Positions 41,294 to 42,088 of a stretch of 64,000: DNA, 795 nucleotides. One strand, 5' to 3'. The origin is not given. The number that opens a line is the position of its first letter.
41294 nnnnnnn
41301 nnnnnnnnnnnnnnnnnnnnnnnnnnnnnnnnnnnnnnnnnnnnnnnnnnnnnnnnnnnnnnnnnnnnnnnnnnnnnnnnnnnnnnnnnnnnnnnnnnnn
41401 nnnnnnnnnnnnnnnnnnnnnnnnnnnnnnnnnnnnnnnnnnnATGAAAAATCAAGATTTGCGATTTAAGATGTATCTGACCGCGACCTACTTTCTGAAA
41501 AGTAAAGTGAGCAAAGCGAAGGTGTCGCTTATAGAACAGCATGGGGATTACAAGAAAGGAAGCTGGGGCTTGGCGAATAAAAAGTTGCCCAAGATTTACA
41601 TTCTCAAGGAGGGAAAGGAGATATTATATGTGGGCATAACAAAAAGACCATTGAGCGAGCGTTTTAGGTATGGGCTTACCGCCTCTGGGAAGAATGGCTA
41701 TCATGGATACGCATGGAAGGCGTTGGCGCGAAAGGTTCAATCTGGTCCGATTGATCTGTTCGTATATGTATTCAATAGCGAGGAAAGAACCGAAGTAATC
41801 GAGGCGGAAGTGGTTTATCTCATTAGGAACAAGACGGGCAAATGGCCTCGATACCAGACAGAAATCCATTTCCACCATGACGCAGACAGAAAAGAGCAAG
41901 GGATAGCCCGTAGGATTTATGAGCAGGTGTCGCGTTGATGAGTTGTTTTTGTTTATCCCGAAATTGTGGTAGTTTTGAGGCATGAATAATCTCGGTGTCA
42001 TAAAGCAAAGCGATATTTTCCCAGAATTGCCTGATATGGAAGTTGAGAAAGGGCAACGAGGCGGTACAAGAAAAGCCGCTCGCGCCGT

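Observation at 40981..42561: HAD phosphatase + GIY-YIG-like nuclease + NUDIX hydrolase cassette bracketed by a repeated hairpin motif that mimics the rnpB P1 strands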

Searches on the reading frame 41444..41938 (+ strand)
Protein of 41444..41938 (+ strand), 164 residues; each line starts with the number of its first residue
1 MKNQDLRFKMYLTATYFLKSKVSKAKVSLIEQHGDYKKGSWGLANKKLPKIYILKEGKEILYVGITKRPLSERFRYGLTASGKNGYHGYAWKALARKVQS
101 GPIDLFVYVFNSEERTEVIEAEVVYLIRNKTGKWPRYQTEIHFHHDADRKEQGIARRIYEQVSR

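Call 5: search_protein_families(library=pfam, proteins=[window:41444-41938:+], max_evalue=1)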
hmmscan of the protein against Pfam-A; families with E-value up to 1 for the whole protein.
window:41444-41938:+ (164 aa): 1 family
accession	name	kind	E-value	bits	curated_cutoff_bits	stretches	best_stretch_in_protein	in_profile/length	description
PF01541.30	GIY-YIG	-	0.0024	18.6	22.6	1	51-125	4-68/78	GIY-YIG catalytic domain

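Call 32: search_protein_families(library=padloc, proteins=[window:41444-41938:+], max_evalue=0.01)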
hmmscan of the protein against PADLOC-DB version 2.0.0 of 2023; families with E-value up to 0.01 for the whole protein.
window:41444-41938:+ (164 aa): 0 families

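Call 33: search_protein_families(library=ncbifam, proteins=[window:41444-41938:+], max_evalue=0.1)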
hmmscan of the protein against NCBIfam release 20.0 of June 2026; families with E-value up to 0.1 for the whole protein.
window:41444-41938:+ (164 aa): 0 families

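Call 34: search_protein_families(library=phrogs, proteins=[window:41444-41938:+], max_evalue=0.01)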
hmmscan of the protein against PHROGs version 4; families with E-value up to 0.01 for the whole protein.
window:41444-41938:+ (164 aa): 0 families

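Call 35: find_homologous_proteins(query=window:41444-41938:+, max_evalue=0.001)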
Query window:41444-41938:+ (164 aa): 27 proteins with E <= 0.001 among 52 candidates.
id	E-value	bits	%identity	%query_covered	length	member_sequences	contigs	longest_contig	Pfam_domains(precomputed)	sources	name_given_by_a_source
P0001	4.4e-98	344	100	95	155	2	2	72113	-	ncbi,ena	-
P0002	3.1e-86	305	90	95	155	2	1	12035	-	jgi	-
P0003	2.3e-80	286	82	100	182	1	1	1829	-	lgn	-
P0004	2.2e-79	283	85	95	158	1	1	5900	-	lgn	-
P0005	6.8e-77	275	77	99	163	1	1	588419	-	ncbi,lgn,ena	-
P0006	5.1e-74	265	75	99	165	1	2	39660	-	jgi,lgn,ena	jgi:hypothetical protein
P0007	3.2e-69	250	70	99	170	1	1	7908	-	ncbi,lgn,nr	ncbi:MAG: hypothetical protein HYW56_00530 [Candidatus Harrisonbacteria bacterium]|nr:hypothetical p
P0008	2.2e-65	237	69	99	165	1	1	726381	-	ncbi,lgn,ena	-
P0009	3.1e-64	234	66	99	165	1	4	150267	-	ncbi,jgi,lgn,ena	-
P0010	6.4e-62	226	66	100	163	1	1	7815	-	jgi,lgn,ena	-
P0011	6.5e-60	220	63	99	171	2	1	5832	-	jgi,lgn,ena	-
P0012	1.6e-56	209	60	100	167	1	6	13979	-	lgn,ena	-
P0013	9.6e-56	206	61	99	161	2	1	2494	-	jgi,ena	-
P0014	9.4e-55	203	59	100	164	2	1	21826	PF01541.31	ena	-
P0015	6.1e-54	200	60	100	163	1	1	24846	-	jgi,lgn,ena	-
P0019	3.0e-51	191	56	99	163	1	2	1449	PF01541.31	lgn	-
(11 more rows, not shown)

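Call 37: find_encoding_contigs(protein=P0002, flank=8000, max_places=4)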
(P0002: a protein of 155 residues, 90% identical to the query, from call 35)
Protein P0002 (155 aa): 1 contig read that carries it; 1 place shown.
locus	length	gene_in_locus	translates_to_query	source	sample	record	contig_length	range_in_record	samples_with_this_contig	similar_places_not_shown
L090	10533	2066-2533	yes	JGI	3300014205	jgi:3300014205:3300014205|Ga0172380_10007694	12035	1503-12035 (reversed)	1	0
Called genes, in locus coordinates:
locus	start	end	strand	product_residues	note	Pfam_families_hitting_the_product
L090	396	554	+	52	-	-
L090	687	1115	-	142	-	-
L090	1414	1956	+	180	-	-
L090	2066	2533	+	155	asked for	-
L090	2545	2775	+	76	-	-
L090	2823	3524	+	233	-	PF09564:RE_NgoBV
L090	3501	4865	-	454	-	PF00145:DNA_methylase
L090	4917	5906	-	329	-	PF07508:Recombinase, PF13408:Zn_ribbon_recom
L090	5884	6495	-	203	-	-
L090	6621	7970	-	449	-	PF02195:ParB_N, PF01555:N6_N4_Mtase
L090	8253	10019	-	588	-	PF02463:SMC_N (weak), PF11398:DUF2813 (faint), PF13175:AAA_15, PF13476:AAA_23, PF13555:AAA_29 (weak), PF13304:AAA_21, PF20469:OLD-like_TOPRIM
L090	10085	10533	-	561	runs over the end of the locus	PF00239:Resolvase, PF07508:Recombinase (faint), PF13408:Zn_ribbon_recom (weak), PF09851:SHOCT (weak)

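Call 38: find_encoding_contigs(protein=P0005, flank=8000, max_places=4)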
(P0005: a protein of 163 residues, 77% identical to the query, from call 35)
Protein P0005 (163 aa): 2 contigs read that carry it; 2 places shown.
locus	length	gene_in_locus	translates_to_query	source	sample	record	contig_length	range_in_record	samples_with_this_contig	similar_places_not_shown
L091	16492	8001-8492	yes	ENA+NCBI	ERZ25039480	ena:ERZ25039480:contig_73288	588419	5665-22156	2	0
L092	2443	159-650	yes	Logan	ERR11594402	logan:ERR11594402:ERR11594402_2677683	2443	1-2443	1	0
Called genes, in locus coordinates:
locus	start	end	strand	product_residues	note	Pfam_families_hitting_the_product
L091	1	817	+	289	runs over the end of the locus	-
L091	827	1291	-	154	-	PF07963:N_methyl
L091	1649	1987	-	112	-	-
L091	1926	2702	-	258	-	-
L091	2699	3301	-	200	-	-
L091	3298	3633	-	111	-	-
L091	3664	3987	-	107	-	-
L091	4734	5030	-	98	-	-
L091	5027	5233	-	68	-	-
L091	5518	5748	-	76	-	-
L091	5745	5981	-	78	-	PF00482:T2SSF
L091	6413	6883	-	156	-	PF00437:T2SSE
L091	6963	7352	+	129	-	-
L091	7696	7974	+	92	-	-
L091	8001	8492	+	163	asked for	-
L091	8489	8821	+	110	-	-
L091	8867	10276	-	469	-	PF00215:OMPdecase, PF13191:AAA_16 (faint), PF00625:Guanylate_kin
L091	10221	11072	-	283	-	PF00925:GTP_cyclohydro2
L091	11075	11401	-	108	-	-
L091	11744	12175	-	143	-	PF05163:DinB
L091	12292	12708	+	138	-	PF01741:MscL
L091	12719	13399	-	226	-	PF00950:ABC-3, PF01032:FecCD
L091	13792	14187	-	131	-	PF00005:ABC_tran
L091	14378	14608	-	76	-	-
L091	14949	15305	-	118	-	PF01297:ZnuA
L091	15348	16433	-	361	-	PF00270:DEAD, PF04851:ResIII (weak), PF00271:Helicase_C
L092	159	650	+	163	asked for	-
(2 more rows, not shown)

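Call 39: find_encoding_contigs(protein=P0008, flank=8000, max_places=4)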
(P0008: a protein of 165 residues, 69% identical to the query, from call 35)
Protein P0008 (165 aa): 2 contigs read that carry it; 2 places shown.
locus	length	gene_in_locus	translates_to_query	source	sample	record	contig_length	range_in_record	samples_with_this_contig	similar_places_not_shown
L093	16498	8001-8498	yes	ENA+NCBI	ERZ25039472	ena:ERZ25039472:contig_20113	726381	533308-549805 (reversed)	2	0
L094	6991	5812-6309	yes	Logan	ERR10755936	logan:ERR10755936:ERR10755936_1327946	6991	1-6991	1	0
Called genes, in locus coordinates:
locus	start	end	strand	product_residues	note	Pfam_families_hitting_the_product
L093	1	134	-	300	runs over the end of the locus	-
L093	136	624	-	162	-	PF12869:tRNA_anti-like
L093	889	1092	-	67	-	-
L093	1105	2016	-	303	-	PF03796:DnaB_C, PF13481:AAA_25 (weak)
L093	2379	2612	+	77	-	-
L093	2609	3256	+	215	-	-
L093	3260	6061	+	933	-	PF04545:Sigma70_r4, PF08299:Bac_DnaA_C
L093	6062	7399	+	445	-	PF18144:SMODS, PF18134:AGS_C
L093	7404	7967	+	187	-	PF18186:SLATT_4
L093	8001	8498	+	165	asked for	-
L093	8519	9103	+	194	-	-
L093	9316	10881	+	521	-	-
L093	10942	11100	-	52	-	-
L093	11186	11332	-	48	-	-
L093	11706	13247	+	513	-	PF13522:GATase_6, PF13537:GATase_7, PF12481:DUF3700 (weak), PF00733:Asn_synthase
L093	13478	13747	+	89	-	PF08281:Sigma70_r4_2 (faint)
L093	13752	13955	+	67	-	-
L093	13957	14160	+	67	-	-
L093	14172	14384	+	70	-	PF08281:Sigma70_r4_2 (weak)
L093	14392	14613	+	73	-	-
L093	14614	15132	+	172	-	-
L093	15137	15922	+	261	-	PF04326:SLFN_AlbA_2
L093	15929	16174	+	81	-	-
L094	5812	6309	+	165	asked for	-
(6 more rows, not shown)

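Call 63: search_solved_structures(query=A3, max_evalue=1)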
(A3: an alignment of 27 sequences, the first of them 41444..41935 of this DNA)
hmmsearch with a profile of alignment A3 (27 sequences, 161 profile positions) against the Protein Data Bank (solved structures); distinct sequences matched with E-value up to 1: 5.
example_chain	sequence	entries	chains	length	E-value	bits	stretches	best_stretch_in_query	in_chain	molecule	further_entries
1ycz_A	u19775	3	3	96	0.024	17.6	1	43-77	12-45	UvrABC system protein C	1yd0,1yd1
1yd5_A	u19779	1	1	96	0.025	17.6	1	43-77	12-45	UvrABC system protein C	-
1yd3_A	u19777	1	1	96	0.026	17.5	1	43-77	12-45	UvrABC system protein C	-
1yd2_A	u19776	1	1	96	0.19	14.7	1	43-77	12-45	UvrABC system protein C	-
1yd4_A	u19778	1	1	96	0.19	14.6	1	43-77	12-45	UvrABC system protein C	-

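Call 71: predict_structure(alignment_id=A3)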
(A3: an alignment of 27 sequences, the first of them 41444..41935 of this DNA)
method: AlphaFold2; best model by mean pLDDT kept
length: 164 residues; sequences in the alignment: 27
mean_pLDDT: 90.2   pTM: 0.87
mean pLDDT of the five models: 90.2, 90.1, 86.7, 85.5, 85.3
residues with pLDDT >= 90: 122; 70-90: 34; 50-70: 6; < 50: 2
segments of 3 or more residues with pLDDT < 50: none
pLDDT, mean of each block of 10 residues (from residue 1): 76 95 94 77 91 96 96 94 80 95 95 91 95 92 80 95 92
secondary structure, 60 per line:
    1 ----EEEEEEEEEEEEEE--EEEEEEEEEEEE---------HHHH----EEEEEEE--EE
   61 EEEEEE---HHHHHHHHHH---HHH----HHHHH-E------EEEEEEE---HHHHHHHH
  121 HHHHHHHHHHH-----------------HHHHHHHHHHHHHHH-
elements in order: E5-18 E21-32 H42-45 E50-56 E59-66 H70-79 H90-94 E103-109 H113-131 H149-163

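Call 74: fold_search(model_id=the predicted structure, library=pdb)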
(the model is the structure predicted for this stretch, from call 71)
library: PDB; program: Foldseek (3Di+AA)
matches with E <= 10: 186; with E <= 0.001: 0
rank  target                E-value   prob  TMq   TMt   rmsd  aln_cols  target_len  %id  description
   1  3oqg_B                2.3e-02  0.60  0.31  0.29  13.6       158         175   12  Restriction endonuclease HPY188I in complex with substrate DNA (released 2010-10-20)
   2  3oqg_A                3.0e-02  0.66  0.34  0.32  13.1       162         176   11  Restriction endonuclease HPY188I in complex with substrate DNA (released 2010-10-20)
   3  3or3_A                1.2e-01  0.38  0.34  0.33  13.0       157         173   11  Restriction endonuclease HPY188I in complex with product DNA (released 2010-10-20)
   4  1yd2                  1.3e-01  0.93  0.37  0.63   5.0       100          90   21  Crystal structure of the GIY-YIG N-terminal endonuclease domain of UvrC from Thermotoga maritima: Point mutant Y19F boun (released 2005-03-01)
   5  1yd3                  1.5e-01  0.92  0.37  0.63   5.0       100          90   22  Crystal structure of the GIY-YIG N-terminal endonuclease domain of UvrC from Thermotoga maritima: Point mutant Y43F boun (released 2005-03-01)
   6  1ycz                  1.9e-01  0.89  0.36  0.62   5.3        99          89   22  Crystal structure of the GIY-YIG N-terminal endonuclease domain of UvrC from Thermotoga maritima (released 2005-03-01)
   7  1yd5                  2.6e-01  0.84  0.37  0.63   5.0       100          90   22  Crystal structure of the GIY-YIG N-terminal endonuclease domain of UvrC from Thermotoga maritima: Point mutant N88A boun (released 2005-03-01)
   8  1yd4                  2.9e-01  0.84  0.36  0.62   5.3        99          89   21  Crystal structure of the GIY-YIG N-terminal endonuclease domain of UvrC from Thermotoga maritima: Point mutant Y29F boun (released 2005-03-01)
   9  4ary_B                3.9e-01  0.09  0.16  0.06  10.7       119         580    7  Lepidopteran-specific toxin Cry1Ac in complex with receptor specificity determinant GalNAc (released 2013-05-15)
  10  4afi_B                8.2e-01  0.09  0.26  0.27  12.1       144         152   14  Complex between Vamp7 longin domain and fragment of delta-adaptin from AP3 (released 2012-05-30)
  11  3wvz_A                9.3e-01  0.03  0.19  0.17  22.0       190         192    7  Crystal structure of Hikeshi, a new nuclear transport receptor of Hsp70 (released 2015-03-25)
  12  9msv                  1.1e+00  0.05  0.16  0.14  10.7       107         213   13  Candida albicans Hsp90 nucleotide binding domain in complex with BEP800 (released 2025-06-04)
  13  4hy1_A                1.3e+00  0.04  0.18  0.10  10.6       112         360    7  Pyrrolopyrimidine inhibitors of dna gyrase b and topoisomerase iv, part i: structure guided discovery and optimization (released 2013-02-13)
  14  1qz2_A                1.3e+00  0.06  0.25  0.15  14.5       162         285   10  Crystal Structure of FKBP52 C-terminal Domain complex with the C-terminal peptide MEEVD of Hsp90 (released 2004-06-22)
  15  1h3q                  1.6e+00  0.03  0.19  0.21  12.9       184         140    5  Crystal structure of SEDL at 2.4 Angstroms resolution (released 2002-10-15)
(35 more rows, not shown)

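Call 76: search_protein_families(library=pfam, proteins=[L090:1414-1956:+, L090:2545-2775:+, L091:8489-8821:+, L093:8519-9103:+], max_evalue=0.01)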
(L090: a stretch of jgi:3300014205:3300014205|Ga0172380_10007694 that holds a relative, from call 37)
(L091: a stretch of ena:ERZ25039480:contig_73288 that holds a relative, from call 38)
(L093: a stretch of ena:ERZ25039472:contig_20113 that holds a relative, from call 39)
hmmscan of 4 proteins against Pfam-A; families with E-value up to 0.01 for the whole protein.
L090:1414-1956:+ (180 aa): 0 families

L090:2545-2775:+ (76 aa): 0 families

L091:8489-8821:+ (110 aa): 3 families
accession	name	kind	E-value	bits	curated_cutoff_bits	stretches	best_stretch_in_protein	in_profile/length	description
PF11648.16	RIG-I_C-RD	-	0.002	18.8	25.6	0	66-96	52-82/117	C-terminal domain of RIG-I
PF20097.4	DUF6487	-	0.0081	17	24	0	59-81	40-62/67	Domain of unknown function (DUF6487)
PF24046.1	At4g08330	-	0.0085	16.6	27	0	70-91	77-98/129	At4g08330 beta-tent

L093:8519-9103:+ (194 aa): 0 families
